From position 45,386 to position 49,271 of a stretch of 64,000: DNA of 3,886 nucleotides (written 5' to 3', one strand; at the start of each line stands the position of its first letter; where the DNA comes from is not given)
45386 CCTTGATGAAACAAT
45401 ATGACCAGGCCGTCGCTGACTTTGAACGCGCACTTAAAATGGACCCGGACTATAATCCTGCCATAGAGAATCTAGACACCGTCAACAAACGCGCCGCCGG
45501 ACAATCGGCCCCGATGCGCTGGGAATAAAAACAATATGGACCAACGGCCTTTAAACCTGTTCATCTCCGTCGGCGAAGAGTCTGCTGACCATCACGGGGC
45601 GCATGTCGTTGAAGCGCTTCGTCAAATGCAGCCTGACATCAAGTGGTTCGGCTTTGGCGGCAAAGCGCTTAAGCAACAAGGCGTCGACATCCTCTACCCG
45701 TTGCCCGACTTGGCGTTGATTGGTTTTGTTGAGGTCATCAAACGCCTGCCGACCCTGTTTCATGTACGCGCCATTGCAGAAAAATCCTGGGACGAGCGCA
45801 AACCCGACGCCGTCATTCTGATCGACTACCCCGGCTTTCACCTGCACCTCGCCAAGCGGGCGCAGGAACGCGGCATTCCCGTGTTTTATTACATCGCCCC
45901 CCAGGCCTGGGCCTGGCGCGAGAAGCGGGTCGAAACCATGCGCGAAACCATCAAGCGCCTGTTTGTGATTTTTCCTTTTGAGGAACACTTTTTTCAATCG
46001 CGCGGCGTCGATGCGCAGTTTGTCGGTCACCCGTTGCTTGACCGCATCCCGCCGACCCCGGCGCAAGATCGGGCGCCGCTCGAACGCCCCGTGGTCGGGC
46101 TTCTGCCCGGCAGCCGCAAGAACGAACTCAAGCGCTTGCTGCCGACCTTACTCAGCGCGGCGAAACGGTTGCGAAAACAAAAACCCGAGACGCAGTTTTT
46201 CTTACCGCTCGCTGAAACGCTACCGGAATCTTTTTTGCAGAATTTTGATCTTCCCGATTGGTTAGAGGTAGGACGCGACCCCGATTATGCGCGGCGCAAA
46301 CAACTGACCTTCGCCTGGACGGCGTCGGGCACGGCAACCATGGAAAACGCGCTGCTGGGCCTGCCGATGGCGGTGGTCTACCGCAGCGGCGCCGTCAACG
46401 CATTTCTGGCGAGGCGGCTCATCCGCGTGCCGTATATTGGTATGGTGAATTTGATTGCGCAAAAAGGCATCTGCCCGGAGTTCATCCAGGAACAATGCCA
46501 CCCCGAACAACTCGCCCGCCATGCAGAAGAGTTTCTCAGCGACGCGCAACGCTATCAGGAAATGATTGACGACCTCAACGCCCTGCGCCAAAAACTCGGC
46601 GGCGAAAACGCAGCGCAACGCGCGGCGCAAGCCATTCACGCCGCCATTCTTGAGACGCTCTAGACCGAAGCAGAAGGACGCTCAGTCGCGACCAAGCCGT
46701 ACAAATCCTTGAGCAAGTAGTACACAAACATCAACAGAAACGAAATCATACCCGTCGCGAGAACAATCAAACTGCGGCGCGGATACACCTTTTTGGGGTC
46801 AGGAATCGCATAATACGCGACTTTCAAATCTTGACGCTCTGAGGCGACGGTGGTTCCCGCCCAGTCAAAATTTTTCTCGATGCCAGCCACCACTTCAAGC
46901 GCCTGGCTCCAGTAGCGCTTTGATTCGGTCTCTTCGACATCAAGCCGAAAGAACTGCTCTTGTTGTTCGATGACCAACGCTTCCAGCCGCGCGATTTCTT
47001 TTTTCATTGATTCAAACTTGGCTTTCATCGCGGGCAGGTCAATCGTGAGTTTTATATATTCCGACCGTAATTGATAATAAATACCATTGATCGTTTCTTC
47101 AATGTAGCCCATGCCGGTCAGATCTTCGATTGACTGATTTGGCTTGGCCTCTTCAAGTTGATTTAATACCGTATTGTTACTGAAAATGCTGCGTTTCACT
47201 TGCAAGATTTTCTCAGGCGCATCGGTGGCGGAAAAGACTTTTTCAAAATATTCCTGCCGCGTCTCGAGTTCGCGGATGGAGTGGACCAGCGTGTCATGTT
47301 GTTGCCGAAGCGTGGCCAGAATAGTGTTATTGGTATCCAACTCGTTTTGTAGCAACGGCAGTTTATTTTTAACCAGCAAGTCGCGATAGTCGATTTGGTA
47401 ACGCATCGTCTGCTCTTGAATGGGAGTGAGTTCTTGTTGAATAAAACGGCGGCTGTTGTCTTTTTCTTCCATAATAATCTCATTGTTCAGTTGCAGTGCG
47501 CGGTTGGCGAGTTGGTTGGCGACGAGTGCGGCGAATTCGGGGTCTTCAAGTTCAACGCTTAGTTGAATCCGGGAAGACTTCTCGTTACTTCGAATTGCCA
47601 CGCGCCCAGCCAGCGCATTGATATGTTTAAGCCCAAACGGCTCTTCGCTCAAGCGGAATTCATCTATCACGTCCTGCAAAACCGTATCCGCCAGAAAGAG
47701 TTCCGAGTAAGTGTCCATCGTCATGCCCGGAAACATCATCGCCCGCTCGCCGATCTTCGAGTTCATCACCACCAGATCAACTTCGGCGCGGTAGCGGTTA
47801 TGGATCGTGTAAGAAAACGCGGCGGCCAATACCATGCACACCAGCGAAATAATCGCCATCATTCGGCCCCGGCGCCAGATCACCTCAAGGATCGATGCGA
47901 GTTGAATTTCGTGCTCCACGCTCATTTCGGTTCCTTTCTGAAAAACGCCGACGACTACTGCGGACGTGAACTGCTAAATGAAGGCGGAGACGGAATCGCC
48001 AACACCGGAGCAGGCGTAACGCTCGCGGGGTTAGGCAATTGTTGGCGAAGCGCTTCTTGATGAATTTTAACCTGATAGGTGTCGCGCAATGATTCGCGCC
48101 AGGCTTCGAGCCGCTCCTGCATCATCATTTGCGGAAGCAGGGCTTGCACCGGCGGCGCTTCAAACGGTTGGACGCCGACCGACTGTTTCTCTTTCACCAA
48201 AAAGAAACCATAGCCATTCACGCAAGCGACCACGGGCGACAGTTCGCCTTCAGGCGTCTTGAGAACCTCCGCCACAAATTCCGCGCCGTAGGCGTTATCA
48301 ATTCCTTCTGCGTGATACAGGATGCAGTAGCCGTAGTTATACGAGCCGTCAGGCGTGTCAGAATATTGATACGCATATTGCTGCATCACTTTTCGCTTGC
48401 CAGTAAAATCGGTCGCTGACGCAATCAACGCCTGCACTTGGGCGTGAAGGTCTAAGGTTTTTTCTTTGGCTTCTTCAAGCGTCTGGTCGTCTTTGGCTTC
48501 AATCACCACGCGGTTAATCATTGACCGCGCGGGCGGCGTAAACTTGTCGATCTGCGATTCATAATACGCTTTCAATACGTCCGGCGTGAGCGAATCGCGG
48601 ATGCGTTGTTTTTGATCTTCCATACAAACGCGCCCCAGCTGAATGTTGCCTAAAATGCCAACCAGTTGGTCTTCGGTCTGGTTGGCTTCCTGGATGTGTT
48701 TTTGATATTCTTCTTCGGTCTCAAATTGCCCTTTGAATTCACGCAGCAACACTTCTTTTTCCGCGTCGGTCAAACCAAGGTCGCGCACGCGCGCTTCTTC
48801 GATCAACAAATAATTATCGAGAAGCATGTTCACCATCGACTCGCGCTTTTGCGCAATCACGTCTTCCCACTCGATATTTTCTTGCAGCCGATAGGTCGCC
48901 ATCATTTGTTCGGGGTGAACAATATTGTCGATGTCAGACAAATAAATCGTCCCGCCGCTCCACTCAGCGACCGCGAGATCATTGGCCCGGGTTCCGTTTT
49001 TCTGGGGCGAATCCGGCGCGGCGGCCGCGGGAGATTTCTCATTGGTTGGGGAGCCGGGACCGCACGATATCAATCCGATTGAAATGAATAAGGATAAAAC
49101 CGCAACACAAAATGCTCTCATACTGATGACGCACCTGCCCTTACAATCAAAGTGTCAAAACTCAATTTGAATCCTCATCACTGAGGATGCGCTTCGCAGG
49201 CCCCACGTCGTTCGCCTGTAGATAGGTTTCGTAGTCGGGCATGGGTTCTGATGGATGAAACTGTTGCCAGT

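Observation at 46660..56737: Operon-like array: giant 2147-aa TSP3-repeat secreted protein, a membrane-anchored hypothetical, a SurA/PpiC-type lipoprotein PPIase and a Wzz-like co-polymerase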

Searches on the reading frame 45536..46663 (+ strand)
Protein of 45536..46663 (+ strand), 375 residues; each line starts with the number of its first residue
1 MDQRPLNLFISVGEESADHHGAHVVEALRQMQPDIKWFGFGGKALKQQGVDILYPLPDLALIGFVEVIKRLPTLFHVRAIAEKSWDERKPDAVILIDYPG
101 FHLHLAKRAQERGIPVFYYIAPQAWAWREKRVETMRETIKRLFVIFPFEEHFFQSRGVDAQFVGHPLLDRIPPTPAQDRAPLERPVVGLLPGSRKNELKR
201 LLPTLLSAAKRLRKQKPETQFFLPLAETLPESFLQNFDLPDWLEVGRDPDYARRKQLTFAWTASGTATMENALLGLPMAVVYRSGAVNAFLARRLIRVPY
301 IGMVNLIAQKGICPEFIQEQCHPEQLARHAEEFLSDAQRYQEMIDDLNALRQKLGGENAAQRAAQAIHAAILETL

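Call 8: search_protein_families(library=pfam, proteins=[window:45536-46663:+], max_evalue=0.001)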
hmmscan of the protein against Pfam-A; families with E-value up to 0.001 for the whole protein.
window:45536-46663:+ (375 aa): 1 family
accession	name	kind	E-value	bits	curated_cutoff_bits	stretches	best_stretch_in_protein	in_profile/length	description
PF02684.21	LpxB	-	1.3e-88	297.8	22.6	1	9-367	2-371/374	Lipid-A-disaccharide synthetase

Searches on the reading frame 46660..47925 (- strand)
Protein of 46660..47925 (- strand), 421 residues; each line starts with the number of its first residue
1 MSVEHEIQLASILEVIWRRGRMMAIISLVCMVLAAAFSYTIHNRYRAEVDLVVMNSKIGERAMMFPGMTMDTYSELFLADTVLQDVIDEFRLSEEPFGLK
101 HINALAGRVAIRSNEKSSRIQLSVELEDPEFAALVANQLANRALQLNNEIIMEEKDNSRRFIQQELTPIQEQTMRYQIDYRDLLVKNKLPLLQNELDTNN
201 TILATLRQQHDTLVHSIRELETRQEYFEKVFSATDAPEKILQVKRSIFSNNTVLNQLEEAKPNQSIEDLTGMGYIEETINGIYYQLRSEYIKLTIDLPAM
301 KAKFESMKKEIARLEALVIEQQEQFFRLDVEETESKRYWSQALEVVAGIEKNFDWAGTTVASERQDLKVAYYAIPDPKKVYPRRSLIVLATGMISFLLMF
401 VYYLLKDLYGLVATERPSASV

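Call 4: search_protein_families(library=pfam, proteins=[window:46660-47925:-], max_evalue=0.1)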
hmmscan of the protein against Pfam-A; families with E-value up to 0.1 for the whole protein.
window:46660-47925:- (421 aa): 3 families
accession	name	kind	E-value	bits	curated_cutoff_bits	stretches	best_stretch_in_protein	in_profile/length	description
PF02706.20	Wzz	-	2.6e-07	31.3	25.5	1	6-89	2-90/91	Chain length determinant protein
PF00831.28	Ribosomal_L29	-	0.018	15.4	24.5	0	224-256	24-56/57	Ribosomal L29 protein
PF04325.18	DUF465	-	0.09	13.2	25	0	203-225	1-23/48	Protein of unknown function (DUF465)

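Call 5: search_protein_families(library=ncbifam, proteins=[window:46660-47925:-], max_evalue=0.1)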
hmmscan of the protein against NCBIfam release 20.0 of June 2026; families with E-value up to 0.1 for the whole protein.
window:46660-47925:- (421 aa): 6 families
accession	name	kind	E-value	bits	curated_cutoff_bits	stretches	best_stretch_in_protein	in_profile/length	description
TIGR01006.1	polys_exp_MPA1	subfamily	1.4e-09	37.7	296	1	6-141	7-142/226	CspC family polysaccharide chain length determinant protein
TIGR03017.1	EpsF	equivalog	2.2e-08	33.2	422.75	1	8-224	2-238/444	chain length determinant protein EpsF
TIGR03007.1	pepcterm_ChnLen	equivalog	8.5e-08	30.9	278.85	2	8-171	2-175/498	XrtA system polysaccharide chain length determinant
NF008568.0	PRK11519.1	equivalog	0.01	14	1068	0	358-409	398-449/720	tyrosine-protein kinase Wzc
NF007350.0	PRK09841.1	equivalog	0.012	13.7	1248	0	97-171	206-281/726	tyrosine-protein kinase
TIGR02559.1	HrpB7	equivalog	0.042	14.2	134.4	1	202-329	9-134/158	type III secretion protein HrpB7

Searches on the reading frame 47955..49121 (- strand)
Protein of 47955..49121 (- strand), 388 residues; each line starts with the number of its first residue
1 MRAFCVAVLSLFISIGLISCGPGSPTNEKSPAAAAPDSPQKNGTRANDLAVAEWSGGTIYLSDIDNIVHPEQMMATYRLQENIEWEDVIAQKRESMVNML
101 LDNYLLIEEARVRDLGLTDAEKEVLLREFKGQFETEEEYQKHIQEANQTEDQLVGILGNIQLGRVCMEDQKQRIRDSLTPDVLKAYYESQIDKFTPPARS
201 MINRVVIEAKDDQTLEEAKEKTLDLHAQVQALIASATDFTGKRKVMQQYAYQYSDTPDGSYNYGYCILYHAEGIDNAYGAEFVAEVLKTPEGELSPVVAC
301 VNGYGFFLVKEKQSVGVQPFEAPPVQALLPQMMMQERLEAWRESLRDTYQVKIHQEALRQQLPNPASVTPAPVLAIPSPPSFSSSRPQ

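Call 4: search_protein_families(library=pfam, proteins=[window:47955-49121:-], max_evalue=0.1)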
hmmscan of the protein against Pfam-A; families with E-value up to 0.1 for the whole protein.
window:47955-49121:- (388 aa): 3 families
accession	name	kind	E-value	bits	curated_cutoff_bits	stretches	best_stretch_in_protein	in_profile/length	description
PF13145.12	Rotamase_2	-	2.6e-08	35.1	27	1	179-321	2-117/121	PPIC-type PPIASE domain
PF22506.2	Cj1289-like_C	-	0.0051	17.4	27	0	182-238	3-58/91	Cj1289-like, C-terminal domain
PF13624.11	SurA_N_3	-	0.04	14.2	27.2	1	48-153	40-148/162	SurA-like N-terminal domain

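Call 5: search_protein_families(library=ncbifam, proteins=[window:47955-49121:-], max_evalue=0.1)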
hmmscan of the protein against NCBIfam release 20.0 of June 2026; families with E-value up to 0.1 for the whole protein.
window:47955-49121:- (388 aa): 1 family
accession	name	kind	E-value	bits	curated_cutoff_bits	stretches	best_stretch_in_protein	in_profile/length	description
NF000809.0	PRK00059.1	equivalog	3.5e-10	39.8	303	1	48-353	35-330/336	peptidylprolyl isomerase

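Call 49: search_solved_structures(query=A6, max_evalue=1, show_alignments=3)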
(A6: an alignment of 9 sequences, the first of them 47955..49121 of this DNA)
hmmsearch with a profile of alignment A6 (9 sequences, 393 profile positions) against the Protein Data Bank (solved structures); distinct sequences matched with E-value up to 1: 6.
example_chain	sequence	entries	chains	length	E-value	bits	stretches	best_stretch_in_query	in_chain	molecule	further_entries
3rgc_A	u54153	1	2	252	0.00055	22.2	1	90-232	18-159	Possible periplasmic protein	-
6all_A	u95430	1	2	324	0.01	17.9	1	5-61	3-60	Fe(3+)-citrate-binding protein yfmC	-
3a8r_A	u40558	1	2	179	0.016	17.3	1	177-230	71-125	Putative uncharacterized protein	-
2yp6_A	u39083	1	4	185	0.49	12.4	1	1-43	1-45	THIOREDOXIN FAMILY PROTEIN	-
3ln9_A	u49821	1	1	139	0.52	12.4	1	177-224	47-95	Immunoglobulin heavy chain antibody variable domain B10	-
8sot_A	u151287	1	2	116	0.59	12.2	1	243-319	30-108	Basic membrane protein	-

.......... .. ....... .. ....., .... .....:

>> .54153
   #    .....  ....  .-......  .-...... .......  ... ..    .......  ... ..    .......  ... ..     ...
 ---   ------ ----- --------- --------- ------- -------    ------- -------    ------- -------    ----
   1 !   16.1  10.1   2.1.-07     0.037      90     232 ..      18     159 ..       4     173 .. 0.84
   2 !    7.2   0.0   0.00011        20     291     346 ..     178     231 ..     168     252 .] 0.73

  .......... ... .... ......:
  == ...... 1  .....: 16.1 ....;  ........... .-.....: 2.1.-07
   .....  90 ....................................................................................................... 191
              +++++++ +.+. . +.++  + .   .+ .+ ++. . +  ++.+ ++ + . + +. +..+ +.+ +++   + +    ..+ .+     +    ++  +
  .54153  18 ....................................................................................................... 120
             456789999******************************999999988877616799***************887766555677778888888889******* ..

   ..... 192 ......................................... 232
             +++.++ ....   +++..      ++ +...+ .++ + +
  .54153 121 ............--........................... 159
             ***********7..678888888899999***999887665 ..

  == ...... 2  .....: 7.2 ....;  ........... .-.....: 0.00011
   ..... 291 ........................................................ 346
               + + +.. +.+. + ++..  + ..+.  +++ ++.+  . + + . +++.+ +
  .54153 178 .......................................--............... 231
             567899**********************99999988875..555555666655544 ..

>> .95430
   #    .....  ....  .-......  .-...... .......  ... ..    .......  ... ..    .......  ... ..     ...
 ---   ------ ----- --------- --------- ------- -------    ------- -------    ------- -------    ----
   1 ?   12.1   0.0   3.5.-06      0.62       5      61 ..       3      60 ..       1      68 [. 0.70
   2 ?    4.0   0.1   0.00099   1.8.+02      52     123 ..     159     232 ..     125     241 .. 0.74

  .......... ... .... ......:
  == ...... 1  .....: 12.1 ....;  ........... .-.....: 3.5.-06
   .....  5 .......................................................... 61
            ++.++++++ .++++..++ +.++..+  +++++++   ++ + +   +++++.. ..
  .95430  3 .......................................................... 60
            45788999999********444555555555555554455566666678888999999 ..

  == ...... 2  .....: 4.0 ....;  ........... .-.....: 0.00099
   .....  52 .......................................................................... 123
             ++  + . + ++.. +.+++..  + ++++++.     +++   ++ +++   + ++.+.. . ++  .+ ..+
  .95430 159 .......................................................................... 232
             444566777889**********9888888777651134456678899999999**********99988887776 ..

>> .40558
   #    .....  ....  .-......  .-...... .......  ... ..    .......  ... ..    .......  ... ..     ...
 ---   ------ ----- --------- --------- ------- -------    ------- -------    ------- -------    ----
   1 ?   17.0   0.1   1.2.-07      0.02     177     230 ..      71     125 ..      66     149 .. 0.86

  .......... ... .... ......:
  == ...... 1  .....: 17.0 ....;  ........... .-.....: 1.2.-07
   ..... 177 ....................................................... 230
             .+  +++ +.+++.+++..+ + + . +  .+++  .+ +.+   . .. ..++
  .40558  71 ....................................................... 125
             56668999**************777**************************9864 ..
